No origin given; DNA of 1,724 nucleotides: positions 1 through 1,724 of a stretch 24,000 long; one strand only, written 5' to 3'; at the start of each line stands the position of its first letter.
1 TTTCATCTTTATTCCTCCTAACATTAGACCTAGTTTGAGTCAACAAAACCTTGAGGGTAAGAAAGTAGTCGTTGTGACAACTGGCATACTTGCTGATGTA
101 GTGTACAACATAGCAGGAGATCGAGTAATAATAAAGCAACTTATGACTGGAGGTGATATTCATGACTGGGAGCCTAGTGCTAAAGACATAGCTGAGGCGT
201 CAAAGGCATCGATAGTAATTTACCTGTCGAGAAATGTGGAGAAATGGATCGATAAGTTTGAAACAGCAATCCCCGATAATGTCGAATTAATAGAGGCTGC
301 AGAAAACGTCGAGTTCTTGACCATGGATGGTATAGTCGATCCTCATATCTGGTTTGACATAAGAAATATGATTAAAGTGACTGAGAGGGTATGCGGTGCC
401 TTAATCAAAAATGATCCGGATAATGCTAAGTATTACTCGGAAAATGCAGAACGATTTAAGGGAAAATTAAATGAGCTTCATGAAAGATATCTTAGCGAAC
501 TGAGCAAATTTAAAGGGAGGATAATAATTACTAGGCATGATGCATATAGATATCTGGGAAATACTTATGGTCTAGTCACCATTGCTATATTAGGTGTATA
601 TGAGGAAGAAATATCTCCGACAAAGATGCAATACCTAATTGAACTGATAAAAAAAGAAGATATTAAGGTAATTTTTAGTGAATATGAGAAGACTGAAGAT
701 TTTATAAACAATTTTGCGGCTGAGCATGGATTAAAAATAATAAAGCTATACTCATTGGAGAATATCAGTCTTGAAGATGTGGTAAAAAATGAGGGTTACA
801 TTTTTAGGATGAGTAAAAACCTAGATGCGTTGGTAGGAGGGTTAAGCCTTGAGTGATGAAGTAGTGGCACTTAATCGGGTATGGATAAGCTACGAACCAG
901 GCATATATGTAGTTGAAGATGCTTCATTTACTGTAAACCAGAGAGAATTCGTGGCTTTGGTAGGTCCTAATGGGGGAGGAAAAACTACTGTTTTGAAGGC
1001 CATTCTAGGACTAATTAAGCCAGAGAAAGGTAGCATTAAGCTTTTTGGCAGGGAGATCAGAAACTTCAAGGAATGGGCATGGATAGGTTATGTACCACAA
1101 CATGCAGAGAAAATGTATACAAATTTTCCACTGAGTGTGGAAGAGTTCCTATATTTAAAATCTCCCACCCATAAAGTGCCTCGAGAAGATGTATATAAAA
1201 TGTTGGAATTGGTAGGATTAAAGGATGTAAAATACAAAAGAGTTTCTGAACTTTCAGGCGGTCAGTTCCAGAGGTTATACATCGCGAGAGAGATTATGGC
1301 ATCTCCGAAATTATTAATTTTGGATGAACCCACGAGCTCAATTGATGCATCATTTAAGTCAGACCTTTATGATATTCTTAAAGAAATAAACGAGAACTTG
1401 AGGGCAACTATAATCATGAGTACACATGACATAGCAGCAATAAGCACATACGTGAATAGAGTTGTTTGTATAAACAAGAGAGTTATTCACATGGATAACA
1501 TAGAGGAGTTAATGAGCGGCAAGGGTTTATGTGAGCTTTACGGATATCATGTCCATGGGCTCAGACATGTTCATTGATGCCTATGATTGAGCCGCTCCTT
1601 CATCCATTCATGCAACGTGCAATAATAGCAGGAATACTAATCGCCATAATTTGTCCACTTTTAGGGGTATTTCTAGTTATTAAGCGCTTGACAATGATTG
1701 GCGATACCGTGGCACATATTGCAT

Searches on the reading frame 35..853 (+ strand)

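Call 49: search_protein_families(library=ncbifam, proteins=[window:35-853:+], max_evalue=0.00001)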
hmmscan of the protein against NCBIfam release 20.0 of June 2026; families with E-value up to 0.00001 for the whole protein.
window:35-853:+ (273 aa): 8 families
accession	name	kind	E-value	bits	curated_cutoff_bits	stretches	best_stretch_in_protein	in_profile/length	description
NF040870.1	AztC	equivalog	2.2e-40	138.9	350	1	12-270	1-277/277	zinc ABC transporter substrate-binding protein AztC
NF053842.1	MnTportMntCDein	equivalog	1.8e-31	109.4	400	1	12-237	8-250/281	manganese ABC transporter substrate-binding protein MntC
NF053703.1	Mn_SBP_EfaA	exception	6.7e-31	107.6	485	1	7-270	33-309/310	Mn/Fe ABC transporter substrate-binding lipoprotein EfaA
TIGR03772.1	anch_rpt_subst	equivalog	5.2e-29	101.2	350.45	2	98-266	313-481/486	anchored repeat ABC transporter, substrate-binding protein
NF040928.1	ABC_lipo_SloC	subfamily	2.6e-28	99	525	1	5-271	23-303/304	metal ABC transporter substrate-binding lipoprotein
NF033605.1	Zn_bnd_ABC_AdcA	exception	1.2e-24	87.2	700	2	98-266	149-318/517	zinc ABC transporter substrate-binding lipoprotein AdcA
NF047355.1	ABC_bind_Mn_Staph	exception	4.3e-24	85.3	500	1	6-266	29-304/309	manganese ABC transporter substrate-binding lipoprotein MntC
NF007091.2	PRK09545.1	equivalog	2.3e-13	50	268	1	99-239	147-288/318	zinc ABC transporter substrate-binding protein ZnuA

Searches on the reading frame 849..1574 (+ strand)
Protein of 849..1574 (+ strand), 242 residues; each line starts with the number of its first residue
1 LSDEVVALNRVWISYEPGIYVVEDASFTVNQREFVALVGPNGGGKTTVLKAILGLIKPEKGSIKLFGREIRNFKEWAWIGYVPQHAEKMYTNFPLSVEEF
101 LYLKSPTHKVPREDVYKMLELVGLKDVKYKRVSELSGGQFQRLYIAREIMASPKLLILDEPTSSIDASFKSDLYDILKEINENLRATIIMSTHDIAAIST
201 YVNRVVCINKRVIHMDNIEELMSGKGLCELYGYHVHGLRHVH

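Call 49: search_protein_families(library=ncbifam, proteins=[window:849-1574:+], max_evalue=0.00001)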
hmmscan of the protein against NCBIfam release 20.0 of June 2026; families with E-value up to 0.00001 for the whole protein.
window:849-1574:+ (242 aa): 186 families (the best 25 are shown)
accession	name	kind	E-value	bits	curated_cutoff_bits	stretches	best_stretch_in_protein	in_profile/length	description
TIGR03771.1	anch_rpt_ABC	equivalog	4.1e-40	137.9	268.8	1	28-221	2-199/223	anchored repeat-type ABC transporter ATP-binding subunit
TIGR02315.1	ABC_phnC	equivalog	1e-38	133.1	266.1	1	7-231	3-242/243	phosphonate ABC transporter ATP-binding protein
NF007090.0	PRK09544.1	equivalog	2.9e-38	131.8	306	1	4-214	3-200/251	zinc ABC transporter ATP-binding protein ZnuC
TIGR03265.1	PhnT2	equivalog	1.5e-37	129.6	457.7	1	19-214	17-214/353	putative 2-aminoethylphosphonate ABC transporter ATP-binding protein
TIGR03522.1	GldA_ABC_ATP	equivalog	8.3e-37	127.2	402.6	1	20-221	16-219/301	gliding motility-associated ABC transporter ATP-binding subunit GldA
NF040873.1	AztA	equivalog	4.1e-36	124.3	220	1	20-205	6-189/191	zinc ABC transporter ATP-binding protein AztA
NF010068.0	PRK13548.1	equivalog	7.4e-35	120.3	261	1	20-239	19-248/261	heme ABC transporter ATP-binding protein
TIGR02673.1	FtsE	equivalog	9.1e-35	120.3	264.85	1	5-210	1-212/214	cell division ATP-binding protein FtsE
TIGR01188.1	drrA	subfamily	2.3e-34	119.1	312.45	1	19-222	6-212/302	daunorubicin resistance ABC transporter, ATP-binding protein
TIGR04521.1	ECF_ATPase_2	equivalog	2.3e-34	118.7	330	1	21-218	20-228/279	energy-coupling factor transporter ATPase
NF043075.1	MMSYN1_0197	equivalog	2.5e-34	118.7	550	1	5-213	2-211/341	spermidine/putrescine ABC transporter ATP-binding protein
NF053840.1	MnTportMntADein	equivalog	5.1e-34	117.9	400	1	21-217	16-215/240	manganese ABC transporter ATP-binding protein MntA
TIGR04520.1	ECF_ATPase_1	equivalog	8.2e-34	117.2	315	1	8-222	3-224/269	energy-coupling factor transporter ATPase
NF011630.0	PRK15056.1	equivalog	1.5e-33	116.2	393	1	1-217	2-224/274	manganese/iron ABC transporter ATP-binding protein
TIGR03410.1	urea_trans_UrtE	equivalog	2.6e-33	115.4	285.8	1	20-217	14-214/230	urea ABC transporter ATP-binding subunit UrtE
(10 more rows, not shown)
